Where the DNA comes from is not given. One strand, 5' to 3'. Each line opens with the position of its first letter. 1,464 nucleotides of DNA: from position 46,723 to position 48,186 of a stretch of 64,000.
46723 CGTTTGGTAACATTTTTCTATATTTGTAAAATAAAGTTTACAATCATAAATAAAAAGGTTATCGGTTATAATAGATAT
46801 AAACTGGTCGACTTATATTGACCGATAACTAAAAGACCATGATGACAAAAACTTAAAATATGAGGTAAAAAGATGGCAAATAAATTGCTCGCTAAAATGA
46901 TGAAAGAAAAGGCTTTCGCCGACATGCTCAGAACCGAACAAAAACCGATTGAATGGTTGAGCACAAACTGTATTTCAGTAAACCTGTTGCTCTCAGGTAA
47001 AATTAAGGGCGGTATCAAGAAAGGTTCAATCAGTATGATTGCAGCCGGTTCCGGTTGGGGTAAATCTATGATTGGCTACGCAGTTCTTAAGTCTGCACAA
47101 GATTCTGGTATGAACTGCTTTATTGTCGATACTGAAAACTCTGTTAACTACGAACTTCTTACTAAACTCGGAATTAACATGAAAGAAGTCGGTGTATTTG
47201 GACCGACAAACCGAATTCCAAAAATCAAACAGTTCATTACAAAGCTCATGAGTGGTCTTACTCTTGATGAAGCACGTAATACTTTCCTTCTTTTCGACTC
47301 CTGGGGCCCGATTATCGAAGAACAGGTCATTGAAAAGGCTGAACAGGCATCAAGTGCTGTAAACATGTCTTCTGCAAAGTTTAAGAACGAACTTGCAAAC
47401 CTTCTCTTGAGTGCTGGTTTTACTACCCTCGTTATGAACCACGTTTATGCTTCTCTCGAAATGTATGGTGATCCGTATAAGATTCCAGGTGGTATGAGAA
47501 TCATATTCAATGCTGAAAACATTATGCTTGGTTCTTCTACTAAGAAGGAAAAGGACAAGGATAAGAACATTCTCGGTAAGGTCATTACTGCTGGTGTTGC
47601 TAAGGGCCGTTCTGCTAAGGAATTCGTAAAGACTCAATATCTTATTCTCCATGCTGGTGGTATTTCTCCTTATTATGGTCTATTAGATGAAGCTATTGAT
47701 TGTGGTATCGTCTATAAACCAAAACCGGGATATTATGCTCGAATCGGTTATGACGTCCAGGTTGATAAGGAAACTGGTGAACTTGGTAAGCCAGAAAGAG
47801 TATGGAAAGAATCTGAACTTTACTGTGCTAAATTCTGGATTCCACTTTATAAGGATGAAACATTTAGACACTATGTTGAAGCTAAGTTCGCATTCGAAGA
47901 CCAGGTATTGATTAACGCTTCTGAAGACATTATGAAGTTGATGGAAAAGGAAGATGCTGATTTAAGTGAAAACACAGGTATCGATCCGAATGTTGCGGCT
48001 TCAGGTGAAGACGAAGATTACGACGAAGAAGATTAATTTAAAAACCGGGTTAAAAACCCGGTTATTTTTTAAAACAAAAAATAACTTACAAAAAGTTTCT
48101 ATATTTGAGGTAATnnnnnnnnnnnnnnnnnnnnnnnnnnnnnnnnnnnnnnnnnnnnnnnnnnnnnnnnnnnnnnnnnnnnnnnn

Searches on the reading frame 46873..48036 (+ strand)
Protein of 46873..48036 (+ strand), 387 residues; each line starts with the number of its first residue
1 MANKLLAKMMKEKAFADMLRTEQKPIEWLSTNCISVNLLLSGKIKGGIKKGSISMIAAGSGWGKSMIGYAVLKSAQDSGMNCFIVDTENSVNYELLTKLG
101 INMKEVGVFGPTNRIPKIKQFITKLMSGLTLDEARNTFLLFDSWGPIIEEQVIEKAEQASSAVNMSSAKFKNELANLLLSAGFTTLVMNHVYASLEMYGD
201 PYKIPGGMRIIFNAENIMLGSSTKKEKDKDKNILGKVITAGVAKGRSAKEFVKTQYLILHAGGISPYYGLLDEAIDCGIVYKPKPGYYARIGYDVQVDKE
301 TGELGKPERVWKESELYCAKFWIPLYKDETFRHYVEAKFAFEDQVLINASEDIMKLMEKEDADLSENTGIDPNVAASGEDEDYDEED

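Call 8: search_protein_families(library=phrogs, proteins=[window:46873-48036:+])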
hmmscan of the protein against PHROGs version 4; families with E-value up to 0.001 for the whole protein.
window:46873-48036:+ (387 aa): 5 families
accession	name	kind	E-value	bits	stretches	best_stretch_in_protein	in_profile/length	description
phrog_97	-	other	4.7e-37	129.3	1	3-336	21-333/506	UvsX-like recombinase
phrog_18112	-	other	7.4e-21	75.7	1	210-346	38-168/207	recombinase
phrog_8337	-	DNA, RNA and nucleotide metabolism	8.7e-14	52.6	1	24-228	45-251/273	DNA repair protein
phrog_31060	-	unknown function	4.8e-06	28.1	1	226-348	5-119/134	-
phrog_239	-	DNA, RNA and nucleotide metabolism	3.5e-05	23.9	1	43-159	351-463/801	DNA primase/helicase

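Call 36: search_protein_families(library=pfam, alignment_id=A4, max_evalue=0.001)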
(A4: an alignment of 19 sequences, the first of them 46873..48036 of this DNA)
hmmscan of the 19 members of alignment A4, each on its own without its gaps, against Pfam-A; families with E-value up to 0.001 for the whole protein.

A. member 1, window:46873-48036:+ (387 aa): 2 families
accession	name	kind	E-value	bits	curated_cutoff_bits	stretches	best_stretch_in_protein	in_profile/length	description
PF21134.2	T4_UVSX_C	-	1.2e-13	51.4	27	1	267-333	1-63/65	Bacteriophage T4, Recombination and repair protein, C-terminal domain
PF00154.27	RecA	-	1.8e-09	37.9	27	1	8-265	12-262/262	recA bacterial DNA recombination protein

B. families by the number of members that match (of 19 scanned): 14 families
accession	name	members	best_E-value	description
PF16724.11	T4-gp15_tss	1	5e-34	T4-like virus Myoviridae tail sheath stabiliser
PF03237.21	Terminase_6N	1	1.4e-21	Terminase large subunit, T4likevirus-type, N-terminal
PF08804.16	gp32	1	2.4e-19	gp32 DNA binding protein like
PF03796.21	DnaB_C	1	5e-19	DnaB-like helicase C terminal domain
PF21134.2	T4_UVSX_C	1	1.2e-13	Bacteriophage T4, Recombination and repair protein, C-terminal domain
PF06745.19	ATPase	1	1.2e-09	KaiC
PF00154.27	RecA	1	1.8e-09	recA bacterial DNA recombination protein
PF08761.16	dUTPase_2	1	8.4e-09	dUTPase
PF13521.12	AAA_28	1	1.2e-08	AAA domain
PF12705.13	PDDEXK_1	1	3.4e-07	PD-(D/E)XK nuclease superfamily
PF03354.21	TerL_ATPase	1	1.7e-05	Terminase large subunit, ATPase domain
PF13481.12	AAA_25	1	7.6e-05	AAA domain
PF11697.13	DUF3293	1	0.00016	Protein of unknown function (DUF3293)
PF00535.33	Glycos_transf_2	1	0.00058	Glycosyl transferase family 2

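Call 62: search_dna_similar(query=window:46873-48036:+, collection=phages, mode=protein, max_rows=25)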
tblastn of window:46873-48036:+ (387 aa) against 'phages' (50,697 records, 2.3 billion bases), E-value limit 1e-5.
Records with a match: 1790; places in all: 1792; records where one place covers at least 80% of the query: 15.
Best place of each record, by identity: <60% 1790.
By first word of the organism name: Escherichia 642; Klebsiella 321; Salmonella 191; Shigella 89; Vibrio 62; Enterobacter 59; Enterobacteria 48; Campylobacter 38; Aeromonas 36; Yersinia 34; and 45 more.
By host as written in the record: Escherichia coli 272; - 200; Klebsiella pneumoniae 109; Escherichia coli O157:H7 35; Salmonella enterica 30; Escherichia coli B 28; Escherichia coli str. K-12 substr. MG1655 22; Shigella sp. 21; and 454 more.
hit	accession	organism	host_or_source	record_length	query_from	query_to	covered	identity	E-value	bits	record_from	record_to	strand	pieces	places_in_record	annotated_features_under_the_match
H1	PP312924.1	Klebsiella phage vB_KpnM_W9-2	Klebsiella pneumoniae KBN10P05309 ...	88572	55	386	86%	27.3%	8e-18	91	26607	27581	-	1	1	record has no annotation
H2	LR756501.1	uncultured phage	metagenomic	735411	17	335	82%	28.2%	9e-11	70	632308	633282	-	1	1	record has no annotation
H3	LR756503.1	uncultured phage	metagenomic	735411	17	335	82%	28.2%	9e-11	70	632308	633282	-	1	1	record has no annotation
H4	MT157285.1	Klebsiella phage P-KP2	Klebsiella pneumoniae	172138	55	367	81%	27.4%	9e-18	91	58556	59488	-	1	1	RecA-like recombination protein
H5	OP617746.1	Klebsiella phage KP13MC5-1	Klebsiella pneumoniae KP13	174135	55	367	81%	27.4%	9e-18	91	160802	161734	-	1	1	recA: protein RecA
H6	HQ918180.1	Klebsiella phage KP27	Klebsiella pneumoniae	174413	55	367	81%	27.4%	9e-18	91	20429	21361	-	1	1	recA: RecA-like recombination protein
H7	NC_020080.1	Klebsiella phage KP27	Klebsiella pneumoniae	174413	55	367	81%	27.4%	9e-18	91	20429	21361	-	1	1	recA: DNA repair protein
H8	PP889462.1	Klebsiella phage phi1_146007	Klebsiella pneumoniae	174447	55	367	81%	27.4%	9e-18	91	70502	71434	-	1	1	UvsX-like recombinase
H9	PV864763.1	Klebsiella phage CP-p-KP-21068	Klebsiella pneumoniae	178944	55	367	81%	27.4%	9e-18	91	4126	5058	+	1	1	DNA repair protein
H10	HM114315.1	Acinetobacter phage 133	Acinetobacter johnsonii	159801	60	387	85%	24.8%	1e-15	85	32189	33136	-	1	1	uvsX: UvsX RecA-like recombination protein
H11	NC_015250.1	Acinetobacter phage 133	Acinetobacter johnsonii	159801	60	387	85%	24.8%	1e-15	85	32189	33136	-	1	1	uvsX: DNA repair protein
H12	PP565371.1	Klebsiella phage vB_CRKPVQ_22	Klebsiella pneumoniae ...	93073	55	350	76%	27.5%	8e-17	89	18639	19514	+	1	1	recombination and repair protein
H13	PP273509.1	Klebsiella phage vB_KpnM_W8-4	Klebsiella pneumoniae KBN10P05309 ...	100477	55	350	76%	27.5%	8e-17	89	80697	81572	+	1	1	record has no annotation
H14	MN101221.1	Klebsiella phage KMI7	Klebsiella michiganensis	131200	55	350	76%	27.5%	8e-17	89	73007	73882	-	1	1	RecA-like recombination protein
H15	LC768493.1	Klebsiella phage phiKp_23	Klebsiella pneumoniae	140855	55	350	76%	27.5%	8e-17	89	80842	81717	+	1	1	hypothetical protein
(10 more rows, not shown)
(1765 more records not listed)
